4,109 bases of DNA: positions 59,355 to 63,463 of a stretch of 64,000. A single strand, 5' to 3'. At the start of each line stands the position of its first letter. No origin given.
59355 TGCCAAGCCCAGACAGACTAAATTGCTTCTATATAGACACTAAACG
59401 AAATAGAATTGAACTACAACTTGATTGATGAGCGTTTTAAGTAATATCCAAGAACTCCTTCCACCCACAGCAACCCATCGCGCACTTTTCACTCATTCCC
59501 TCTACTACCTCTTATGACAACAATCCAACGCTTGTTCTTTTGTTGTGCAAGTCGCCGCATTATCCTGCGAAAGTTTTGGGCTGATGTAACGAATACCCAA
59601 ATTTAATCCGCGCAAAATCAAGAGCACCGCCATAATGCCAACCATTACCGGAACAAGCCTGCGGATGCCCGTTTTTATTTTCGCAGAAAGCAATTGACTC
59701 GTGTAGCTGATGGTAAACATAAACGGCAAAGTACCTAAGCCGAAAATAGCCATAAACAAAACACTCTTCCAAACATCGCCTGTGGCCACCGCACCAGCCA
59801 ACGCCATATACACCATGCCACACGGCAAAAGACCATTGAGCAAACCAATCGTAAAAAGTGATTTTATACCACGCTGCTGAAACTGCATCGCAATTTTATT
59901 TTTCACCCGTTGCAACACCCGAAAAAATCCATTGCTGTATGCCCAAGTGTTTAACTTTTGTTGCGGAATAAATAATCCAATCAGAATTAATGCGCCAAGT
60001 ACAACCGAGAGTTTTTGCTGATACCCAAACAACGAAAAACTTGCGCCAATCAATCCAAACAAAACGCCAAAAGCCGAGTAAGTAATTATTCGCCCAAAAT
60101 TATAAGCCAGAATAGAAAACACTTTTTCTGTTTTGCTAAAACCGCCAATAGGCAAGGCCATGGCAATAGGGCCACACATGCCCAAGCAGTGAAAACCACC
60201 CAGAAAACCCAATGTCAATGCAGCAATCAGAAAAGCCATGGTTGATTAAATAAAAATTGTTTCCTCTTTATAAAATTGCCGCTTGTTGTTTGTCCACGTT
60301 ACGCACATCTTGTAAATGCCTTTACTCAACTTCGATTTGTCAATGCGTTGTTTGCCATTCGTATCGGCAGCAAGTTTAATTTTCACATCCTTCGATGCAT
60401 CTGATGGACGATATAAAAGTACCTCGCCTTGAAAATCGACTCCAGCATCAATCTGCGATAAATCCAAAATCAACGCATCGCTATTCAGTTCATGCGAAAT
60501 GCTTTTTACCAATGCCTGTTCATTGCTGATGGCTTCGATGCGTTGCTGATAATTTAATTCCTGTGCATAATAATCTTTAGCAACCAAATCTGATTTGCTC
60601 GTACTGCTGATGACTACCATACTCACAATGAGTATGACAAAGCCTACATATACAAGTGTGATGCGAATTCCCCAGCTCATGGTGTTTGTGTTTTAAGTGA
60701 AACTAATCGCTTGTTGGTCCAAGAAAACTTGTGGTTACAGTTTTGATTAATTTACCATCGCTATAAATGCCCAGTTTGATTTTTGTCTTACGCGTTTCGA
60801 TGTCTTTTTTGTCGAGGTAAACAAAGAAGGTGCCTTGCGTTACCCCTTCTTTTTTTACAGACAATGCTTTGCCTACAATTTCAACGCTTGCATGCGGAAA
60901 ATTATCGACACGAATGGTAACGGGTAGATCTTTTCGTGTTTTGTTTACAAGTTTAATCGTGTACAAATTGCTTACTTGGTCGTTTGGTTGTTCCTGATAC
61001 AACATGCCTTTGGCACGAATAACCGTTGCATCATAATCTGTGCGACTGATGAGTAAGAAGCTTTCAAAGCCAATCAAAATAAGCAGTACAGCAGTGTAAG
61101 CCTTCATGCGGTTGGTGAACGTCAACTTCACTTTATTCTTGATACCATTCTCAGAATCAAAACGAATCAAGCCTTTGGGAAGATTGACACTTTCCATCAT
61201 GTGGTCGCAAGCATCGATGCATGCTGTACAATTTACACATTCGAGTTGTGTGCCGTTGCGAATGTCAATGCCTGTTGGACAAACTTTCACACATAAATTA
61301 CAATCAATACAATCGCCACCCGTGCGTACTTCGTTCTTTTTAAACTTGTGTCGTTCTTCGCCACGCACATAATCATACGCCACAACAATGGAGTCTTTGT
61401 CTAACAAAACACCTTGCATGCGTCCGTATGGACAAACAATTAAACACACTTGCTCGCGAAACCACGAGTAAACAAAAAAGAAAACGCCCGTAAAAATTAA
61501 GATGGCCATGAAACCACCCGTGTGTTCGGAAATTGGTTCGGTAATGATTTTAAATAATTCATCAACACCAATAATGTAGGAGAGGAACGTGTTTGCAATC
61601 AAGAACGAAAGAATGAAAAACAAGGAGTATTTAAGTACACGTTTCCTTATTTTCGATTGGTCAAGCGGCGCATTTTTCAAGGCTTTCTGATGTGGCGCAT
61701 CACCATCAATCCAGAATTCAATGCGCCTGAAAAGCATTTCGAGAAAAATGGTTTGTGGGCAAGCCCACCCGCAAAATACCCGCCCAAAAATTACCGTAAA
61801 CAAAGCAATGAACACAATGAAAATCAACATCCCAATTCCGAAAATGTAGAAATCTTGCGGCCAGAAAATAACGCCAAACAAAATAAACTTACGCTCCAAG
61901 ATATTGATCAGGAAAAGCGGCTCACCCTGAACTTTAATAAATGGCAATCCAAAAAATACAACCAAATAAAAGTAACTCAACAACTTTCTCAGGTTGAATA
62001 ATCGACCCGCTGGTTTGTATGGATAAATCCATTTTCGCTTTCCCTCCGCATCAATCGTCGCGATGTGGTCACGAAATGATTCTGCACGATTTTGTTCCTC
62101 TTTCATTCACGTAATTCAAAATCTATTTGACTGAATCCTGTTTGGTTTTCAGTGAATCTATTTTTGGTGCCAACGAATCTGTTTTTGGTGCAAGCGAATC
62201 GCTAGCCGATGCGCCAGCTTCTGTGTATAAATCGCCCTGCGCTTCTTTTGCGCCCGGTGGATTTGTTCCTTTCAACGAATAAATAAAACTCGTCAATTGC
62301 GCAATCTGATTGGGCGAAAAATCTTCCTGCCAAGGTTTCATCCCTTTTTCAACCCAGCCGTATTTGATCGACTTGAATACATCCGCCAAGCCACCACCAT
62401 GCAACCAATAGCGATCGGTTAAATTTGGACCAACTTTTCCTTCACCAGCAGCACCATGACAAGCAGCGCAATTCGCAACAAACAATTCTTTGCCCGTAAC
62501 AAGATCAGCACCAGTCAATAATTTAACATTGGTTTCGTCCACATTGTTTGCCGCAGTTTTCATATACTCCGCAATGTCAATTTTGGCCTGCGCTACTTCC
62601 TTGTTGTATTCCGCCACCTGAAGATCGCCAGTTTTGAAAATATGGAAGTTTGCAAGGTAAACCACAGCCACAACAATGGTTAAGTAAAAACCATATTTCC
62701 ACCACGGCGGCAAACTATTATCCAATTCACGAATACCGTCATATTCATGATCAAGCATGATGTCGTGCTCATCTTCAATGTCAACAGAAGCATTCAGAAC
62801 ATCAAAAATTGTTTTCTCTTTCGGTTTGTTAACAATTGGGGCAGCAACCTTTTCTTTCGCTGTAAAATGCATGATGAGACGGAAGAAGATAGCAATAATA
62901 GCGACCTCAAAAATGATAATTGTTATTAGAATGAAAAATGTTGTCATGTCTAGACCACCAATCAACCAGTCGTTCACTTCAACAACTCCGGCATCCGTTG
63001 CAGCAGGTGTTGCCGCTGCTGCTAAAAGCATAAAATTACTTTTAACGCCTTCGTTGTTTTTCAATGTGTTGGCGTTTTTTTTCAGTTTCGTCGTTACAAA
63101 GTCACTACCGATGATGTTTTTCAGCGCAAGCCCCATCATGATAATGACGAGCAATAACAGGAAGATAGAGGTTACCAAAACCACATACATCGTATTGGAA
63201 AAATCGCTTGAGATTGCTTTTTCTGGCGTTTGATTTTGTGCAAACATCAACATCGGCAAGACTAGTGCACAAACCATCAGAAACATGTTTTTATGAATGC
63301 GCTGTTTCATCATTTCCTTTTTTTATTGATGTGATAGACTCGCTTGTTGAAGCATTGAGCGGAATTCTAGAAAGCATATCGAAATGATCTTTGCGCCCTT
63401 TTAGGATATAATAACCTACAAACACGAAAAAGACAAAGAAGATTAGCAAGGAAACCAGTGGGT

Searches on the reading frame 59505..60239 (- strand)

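Call 69: search_protein_families(library=pfam, proteins=[window:59505-60239:-], max_evalue=0.00001)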
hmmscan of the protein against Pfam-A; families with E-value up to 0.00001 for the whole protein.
window:59505-60239:- (244 aa): 1 family
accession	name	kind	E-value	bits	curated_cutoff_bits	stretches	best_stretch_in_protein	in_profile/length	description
PF13386.12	DsbD_2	-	8.4e-49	166.6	24.9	1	6-205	1-198/199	Cytochrome C biogenesis protein transmembrane region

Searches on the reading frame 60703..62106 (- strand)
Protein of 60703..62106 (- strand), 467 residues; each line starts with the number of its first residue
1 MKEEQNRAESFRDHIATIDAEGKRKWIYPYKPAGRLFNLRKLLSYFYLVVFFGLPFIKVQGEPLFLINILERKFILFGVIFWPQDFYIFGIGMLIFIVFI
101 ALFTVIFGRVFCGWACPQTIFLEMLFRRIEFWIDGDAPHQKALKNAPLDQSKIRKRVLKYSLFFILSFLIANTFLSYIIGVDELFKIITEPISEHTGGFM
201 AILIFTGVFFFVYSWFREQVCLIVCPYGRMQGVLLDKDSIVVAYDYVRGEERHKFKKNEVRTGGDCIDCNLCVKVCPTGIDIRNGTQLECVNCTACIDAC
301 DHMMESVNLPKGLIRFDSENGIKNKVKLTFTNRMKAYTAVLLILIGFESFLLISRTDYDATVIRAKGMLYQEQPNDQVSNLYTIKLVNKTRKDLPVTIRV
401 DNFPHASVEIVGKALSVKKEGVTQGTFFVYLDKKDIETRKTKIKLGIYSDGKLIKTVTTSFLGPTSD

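Call 69: search_protein_families(library=pfam, proteins=[window:60703-62106:-], max_evalue=0.00001)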
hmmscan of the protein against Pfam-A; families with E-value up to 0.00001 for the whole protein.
window:60703-62106:- (467 aa): 8 families
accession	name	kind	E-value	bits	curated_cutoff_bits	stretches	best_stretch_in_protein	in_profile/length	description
PF13746.11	Fer4_18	-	1.7e-39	135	27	1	216-319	1-114/114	4Fe-4S dicluster domain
PF11614.14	FixG_C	-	1.2e-22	80.8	25.6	1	350-464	3-119/119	IG-like fold at C-terminal of FixG, putative oxidoreductase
PF12801.12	Fer4_5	-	1.4e-12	47.8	22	1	90-128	2-40/48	4Fe-4S binding domain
PF13187.11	Fer4_9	-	3.4e-08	33.8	27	0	221-279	8-50/52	4Fe-4S dicluster domain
PF12838.12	Fer4_7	-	3.6e-08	34.2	27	0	220-280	7-52/52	4Fe-4S dicluster domain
PF13484.11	Fer4_16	-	1.7e-07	32.3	30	0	220-278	7-65/66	4Fe-4S double cluster binding domain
PF13534.11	Fer4_17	-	5.2e-07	30.6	22.2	0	220-281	7-61/61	4Fe-4S dicluster domain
PF13183.11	Fer4_8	-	3.2e-06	28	27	0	220-280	10-68/68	4Fe-4S dicluster domain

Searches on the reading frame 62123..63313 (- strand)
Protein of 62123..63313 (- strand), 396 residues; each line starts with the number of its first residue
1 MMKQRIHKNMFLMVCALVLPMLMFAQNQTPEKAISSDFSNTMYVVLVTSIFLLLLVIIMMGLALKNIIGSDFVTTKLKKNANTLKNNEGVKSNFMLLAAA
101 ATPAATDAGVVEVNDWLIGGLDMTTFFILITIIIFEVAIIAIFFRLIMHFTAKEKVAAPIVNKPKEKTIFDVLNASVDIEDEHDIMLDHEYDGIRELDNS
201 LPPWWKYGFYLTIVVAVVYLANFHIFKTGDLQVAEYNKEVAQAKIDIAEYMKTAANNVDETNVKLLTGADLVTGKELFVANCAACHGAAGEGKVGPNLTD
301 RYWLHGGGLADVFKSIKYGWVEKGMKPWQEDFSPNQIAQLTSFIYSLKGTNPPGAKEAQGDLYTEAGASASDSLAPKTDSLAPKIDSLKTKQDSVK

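Call 69: search_protein_families(library=pfam, proteins=[window:62123-63313:-], max_evalue=0.00001)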
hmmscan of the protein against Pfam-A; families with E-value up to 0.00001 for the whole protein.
window:62123-63313:- (396 aa): 3 families
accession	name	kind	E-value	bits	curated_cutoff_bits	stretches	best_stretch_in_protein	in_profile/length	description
PF14715.11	FixP_N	-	1.5e-19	69.8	24.9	1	184-229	2-47/48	N-terminal domain of cytochrome oxidase-cbb3, FixP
PF13442.11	Cytochrome_CBB3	-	3.1e-13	50.3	27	1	271-344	3-68/68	Cytochrome C oxidase, cbb3-type, subunit III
PF00034.26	Cytochrom_C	-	9.3e-09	36.9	21.3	1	273-348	3-90/90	Cytochrome c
